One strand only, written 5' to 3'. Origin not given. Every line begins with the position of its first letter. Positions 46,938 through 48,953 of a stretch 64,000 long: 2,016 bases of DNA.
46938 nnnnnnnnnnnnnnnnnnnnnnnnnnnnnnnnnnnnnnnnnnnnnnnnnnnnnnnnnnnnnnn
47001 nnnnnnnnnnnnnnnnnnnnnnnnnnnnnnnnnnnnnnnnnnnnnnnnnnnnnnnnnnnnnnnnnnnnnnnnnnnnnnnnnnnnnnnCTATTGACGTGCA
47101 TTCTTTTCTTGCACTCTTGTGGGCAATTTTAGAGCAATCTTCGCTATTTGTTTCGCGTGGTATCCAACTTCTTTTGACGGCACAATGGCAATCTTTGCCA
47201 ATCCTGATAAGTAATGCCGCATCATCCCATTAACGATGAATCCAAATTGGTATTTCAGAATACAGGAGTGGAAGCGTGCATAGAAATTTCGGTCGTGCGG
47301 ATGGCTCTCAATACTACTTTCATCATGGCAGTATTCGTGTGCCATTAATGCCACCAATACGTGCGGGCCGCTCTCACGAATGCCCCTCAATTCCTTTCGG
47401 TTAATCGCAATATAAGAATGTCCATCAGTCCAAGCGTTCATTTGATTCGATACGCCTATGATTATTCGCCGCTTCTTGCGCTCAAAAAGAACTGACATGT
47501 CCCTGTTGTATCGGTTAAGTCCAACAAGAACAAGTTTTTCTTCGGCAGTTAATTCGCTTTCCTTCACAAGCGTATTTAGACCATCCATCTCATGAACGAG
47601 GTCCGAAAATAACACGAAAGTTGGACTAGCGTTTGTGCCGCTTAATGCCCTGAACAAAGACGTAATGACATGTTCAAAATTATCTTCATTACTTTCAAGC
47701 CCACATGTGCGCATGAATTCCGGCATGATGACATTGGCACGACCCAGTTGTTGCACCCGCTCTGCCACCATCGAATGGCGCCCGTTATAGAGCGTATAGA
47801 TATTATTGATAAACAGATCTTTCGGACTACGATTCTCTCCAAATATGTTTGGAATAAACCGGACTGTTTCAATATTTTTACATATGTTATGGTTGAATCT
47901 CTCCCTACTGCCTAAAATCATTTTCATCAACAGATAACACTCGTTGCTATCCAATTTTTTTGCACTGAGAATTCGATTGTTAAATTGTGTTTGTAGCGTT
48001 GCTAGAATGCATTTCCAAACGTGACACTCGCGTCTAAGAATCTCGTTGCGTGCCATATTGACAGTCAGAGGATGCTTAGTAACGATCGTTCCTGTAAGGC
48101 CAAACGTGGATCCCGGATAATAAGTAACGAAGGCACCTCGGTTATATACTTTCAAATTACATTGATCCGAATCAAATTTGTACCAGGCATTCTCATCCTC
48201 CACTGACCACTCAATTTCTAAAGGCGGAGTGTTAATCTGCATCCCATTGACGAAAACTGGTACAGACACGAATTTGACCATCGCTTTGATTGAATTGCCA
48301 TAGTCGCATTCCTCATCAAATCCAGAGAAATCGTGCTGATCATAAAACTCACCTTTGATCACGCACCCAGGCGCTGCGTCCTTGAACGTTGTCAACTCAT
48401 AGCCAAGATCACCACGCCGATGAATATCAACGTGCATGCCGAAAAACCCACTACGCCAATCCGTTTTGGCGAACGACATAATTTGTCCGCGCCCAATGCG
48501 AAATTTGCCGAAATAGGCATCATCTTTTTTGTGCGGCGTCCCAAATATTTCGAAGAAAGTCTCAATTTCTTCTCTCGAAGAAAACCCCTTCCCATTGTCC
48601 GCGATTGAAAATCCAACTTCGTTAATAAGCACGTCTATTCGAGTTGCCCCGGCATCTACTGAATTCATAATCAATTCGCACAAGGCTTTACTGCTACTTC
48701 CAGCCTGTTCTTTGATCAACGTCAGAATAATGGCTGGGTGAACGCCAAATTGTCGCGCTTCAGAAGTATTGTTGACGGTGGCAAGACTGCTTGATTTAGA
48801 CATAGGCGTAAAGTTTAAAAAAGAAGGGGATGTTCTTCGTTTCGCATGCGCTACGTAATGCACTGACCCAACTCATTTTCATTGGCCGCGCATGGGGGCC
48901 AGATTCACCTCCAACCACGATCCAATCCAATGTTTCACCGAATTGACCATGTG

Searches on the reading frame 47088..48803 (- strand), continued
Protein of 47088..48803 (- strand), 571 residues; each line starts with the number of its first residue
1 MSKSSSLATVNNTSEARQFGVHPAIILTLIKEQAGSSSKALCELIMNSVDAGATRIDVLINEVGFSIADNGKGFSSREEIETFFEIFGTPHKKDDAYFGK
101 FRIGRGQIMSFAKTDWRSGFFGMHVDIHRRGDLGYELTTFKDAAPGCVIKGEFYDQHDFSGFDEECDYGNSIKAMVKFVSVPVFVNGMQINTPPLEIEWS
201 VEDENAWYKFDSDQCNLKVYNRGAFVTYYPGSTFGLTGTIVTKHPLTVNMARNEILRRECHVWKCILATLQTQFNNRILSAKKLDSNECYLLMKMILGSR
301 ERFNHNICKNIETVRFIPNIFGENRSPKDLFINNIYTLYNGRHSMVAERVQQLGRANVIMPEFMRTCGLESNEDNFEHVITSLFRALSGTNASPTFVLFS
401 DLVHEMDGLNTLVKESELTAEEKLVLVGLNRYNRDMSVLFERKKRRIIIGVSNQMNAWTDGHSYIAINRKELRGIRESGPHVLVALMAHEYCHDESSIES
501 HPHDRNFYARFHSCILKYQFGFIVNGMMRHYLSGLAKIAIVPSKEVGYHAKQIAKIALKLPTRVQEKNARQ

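Call 40: find_encoding_contigs(protein=P0001, flank=10000, max_places=2)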
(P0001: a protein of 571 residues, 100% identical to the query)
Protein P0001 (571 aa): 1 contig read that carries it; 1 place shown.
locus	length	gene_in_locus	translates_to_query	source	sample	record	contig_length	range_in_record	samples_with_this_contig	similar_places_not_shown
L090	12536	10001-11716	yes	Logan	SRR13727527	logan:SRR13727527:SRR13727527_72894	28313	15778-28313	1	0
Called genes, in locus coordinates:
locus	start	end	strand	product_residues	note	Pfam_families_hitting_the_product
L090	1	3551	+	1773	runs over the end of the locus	PF13872:AAA_34, PF13871:Helicase_C_4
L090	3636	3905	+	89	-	-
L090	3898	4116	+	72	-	-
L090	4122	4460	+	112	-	-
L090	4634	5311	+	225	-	-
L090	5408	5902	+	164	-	PF13274:SocA_Panacea (weak)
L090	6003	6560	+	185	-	PF00565:SNase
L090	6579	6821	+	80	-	PF12512:DUF3717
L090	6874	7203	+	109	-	-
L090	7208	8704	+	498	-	PF01751:Toprim, PF01131:Topoisom_bac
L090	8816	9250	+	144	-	-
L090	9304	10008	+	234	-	PF07505:DUF5131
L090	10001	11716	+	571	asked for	PF13589:HATPase_c_3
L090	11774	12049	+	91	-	-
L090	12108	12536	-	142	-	?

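Call 64: search_protein_families(library=padloc, proteins=[L081:1509-3554:+], max_evalue=0.01)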
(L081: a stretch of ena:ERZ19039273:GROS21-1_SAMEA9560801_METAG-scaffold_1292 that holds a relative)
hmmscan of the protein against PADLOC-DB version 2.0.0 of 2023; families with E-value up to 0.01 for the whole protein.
L081:1509-3554:+ (681 aa): 0 families

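Call 71: search_protein_families(library=pfam, alignment_id=A3, max_evalue=0.0001)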
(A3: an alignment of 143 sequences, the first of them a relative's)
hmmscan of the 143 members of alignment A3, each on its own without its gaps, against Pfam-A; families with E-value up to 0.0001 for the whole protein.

A. member 1, L001:7121-7798:- (225 aa): 0 families

B. families by the number of members that match (of 143 scanned): 59 families (the first 25 are shown)
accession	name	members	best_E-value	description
PF01131.25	Topoisom_bac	8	9.9e-112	DNA topoisomerase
PF01751.28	Toprim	8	1.5e-14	Toprim domain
PF13342.12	Toprim_Crpt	6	2.8e-38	C-terminal repeat of topoisomerase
PF07511.17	DUF1525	2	1.3e-37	Protein of unknown function (DUF1525)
PF00436.31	SSB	2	7e-36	Single-strand binding protein family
PF00041.27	fn3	2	1.1e-34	Fibronectin type III domain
PF01555.25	N6_N4_Mtase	2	5.1e-33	DNA methylase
PF00395.25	SLH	2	1.6e-32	S-layer homology domain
PF13191.12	AAA_16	2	3.7e-15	AAA ATPase domain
PF01396.24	Zn_ribbon_Top1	2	5.4e-09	Topoisomerase DNA binding C4 zinc finger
PF06054.18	CoiA_nuc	2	4e-07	Competence protein CoiA, nuclease-like domain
PF02867.20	Ribonuc_red_lgC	1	2.5e-144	Ribonucleotide reductase, barrel domain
PF06666.16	DUF1173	1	9.2e-141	Protein of unknown function (DUF1173)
PF04381.17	RdgC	1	4.5e-112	Putative exonuclease, RdgC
PF03796.21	DnaB_C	1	3.6e-108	DnaB-like helicase C terminal domain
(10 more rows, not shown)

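Call 81: search_protein_representatives(alignment_id=A1)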
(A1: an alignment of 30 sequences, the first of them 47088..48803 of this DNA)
Query: 30 sequences, 578 profile positions. Proteins with E-value up to 0.001 (for the whole library): 2317; up to 1e-10: 1509; up to 1e-30: 1177. The best 150 are listed.
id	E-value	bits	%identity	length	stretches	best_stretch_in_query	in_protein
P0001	1.1e-222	757.2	-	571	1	5-573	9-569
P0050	1.3e-218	743.7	-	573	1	6-573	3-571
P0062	4.2e-217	738.8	-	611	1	6-568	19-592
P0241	2.6e-214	729.6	-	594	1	9-569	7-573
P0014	1.4e-207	707.3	-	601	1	8-572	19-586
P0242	3.0e-207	706.2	-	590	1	7-571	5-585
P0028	5.0e-201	685.7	-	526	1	7-517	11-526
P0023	2.3e-199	680.2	-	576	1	6-572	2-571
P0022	9.9e-199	678.1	-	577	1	4-571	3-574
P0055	1.4e-197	674.4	-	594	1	4-573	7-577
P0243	1.1e-195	668.1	-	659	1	6-573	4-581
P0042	1.1e-195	668.0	-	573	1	5-568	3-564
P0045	1.1e-194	664.8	-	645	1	8-568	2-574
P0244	2.7e-192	656.9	-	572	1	7-571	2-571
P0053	2.6e-190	650.4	-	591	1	5-568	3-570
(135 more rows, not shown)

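Call 92: fold_search(model_id=the predicted structure, library=viral)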
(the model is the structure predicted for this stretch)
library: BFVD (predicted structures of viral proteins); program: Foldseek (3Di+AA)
matches with E <= 10: 265; with E <= 0.001: 58
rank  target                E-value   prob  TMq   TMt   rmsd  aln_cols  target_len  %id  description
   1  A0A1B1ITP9            3.6e-11  1.00  0.38  0.51   9.3       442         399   14  (no name in the UniProt tables at hand)
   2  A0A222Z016            3.7e-10  1.00  0.34  0.31  19.6       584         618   11  RIIA lysis inhibitor [Salmonella phage ST11]
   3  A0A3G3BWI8            4.5e-10  1.00  0.33  0.40  14.6       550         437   12  (no name in the UniProt tables at hand)
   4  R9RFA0                4.8e-10  1.00  0.34  0.28  19.0       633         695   10  (no name in the UniProt tables at hand)
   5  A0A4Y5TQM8            1.2e-09  1.00  0.36  0.30  20.5       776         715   10  Protector from prophage induced early lysis [Klebsiella phage Marfa]
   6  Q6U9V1                1.6e-09  1.00  0.36  0.30  21.4       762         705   12  RIIA protector from prophage-induced early lysis [Aeromonas phage 44RR2.8t]
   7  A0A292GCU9            3.0e-09  1.00  0.34  0.27  21.6       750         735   12  (no name in the UniProt tables at hand)
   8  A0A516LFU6            3.7e-09  1.00  0.35  0.26  22.3       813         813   12  (no name in the UniProt tables at hand)
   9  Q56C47                4.4e-09  1.00  0.36  0.21  19.6       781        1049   10  RIIA-RIIB membrane-associated [Escherichia phage RB43]
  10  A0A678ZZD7            7.5e-09  1.00  0.32  0.24  25.2       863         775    9  RIIA lysis inhibitor [Pectobacterium phage Arno18]
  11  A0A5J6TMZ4            1.6e-08  1.00  0.33  0.27  22.7       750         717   11  (no name in the UniProt tables at hand)
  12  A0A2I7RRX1            1.7e-08  1.00  0.33  0.23  20.1       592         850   12  Histidine kinase-like ATPase [Vibrio phage 1.224.A._10N.261.48.B1]
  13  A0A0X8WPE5            2.9e-08  1.00  0.33  0.25  14.7       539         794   12  (no name in the UniProt tables at hand)
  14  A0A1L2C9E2            2.9e-08  1.00  0.35  0.28  22.2       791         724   12  Uncharacterized protein [Pseudomonas phage ZC03]
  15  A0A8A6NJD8            3.0e-08  1.00  0.37  0.29  19.3       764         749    8  RIIA protector from prophage-induced early lysis [Enterobacter phage PF-CE2]
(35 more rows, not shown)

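Call 94: search_protein_families(library=phrogs, proteins=[window:47088-48803:-], max_evalue=0.001)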
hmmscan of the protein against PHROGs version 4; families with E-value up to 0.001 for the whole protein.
window:47088-48803:- (571 aa): 1 family
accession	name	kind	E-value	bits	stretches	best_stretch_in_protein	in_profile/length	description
phrog_6203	-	unknown function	7.9e-06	25.7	1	36-96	25-86/644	-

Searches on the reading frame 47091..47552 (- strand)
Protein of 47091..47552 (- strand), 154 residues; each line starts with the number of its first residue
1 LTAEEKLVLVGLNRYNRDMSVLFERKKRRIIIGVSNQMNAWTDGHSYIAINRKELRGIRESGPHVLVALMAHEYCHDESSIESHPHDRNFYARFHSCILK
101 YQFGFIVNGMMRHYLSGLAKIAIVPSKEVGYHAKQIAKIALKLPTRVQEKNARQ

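Call 57: search_protein_families(library=pfam, proteins=[window:47091-47552:-], max_evalue=10)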
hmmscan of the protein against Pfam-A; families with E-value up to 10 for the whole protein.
seq(154 aa): 0 families

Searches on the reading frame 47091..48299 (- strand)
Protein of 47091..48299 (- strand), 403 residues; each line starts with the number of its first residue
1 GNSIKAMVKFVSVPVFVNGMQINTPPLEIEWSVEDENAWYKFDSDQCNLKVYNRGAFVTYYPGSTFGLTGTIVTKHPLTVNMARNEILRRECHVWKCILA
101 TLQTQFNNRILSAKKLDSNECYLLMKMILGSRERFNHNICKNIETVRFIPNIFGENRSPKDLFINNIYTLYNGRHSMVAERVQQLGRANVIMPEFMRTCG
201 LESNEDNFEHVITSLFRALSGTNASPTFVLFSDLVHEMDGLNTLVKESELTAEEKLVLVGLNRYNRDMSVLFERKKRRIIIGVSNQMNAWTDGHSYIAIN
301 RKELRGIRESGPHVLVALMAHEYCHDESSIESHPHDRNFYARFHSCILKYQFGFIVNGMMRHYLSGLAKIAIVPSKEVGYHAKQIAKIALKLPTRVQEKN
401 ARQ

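Call 57: search_protein_families(library=pfam, proteins=[window:47091-48299:-], max_evalue=10)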
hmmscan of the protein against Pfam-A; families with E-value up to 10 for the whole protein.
seq(403 aa): 4 families
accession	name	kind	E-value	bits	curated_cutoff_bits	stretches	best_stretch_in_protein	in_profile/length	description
PF21078.2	GDH_HM3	-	0.1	13.2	24.6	1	237-273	2-38/66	Glutamate dehydrogenase, helical motif 3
PF17023.10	DUF5098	-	0.11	11.9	27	1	77-278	139-333/462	Domain of unknown function (DUF5098)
PF24672.1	DUF7654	-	0.16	12.1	27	1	35-63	51-79/145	Domain of unknown function (DUF7654)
PF25383.1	PH_alsin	-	0.3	11.4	40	0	222-240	35-53/110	Alsin PH-like domain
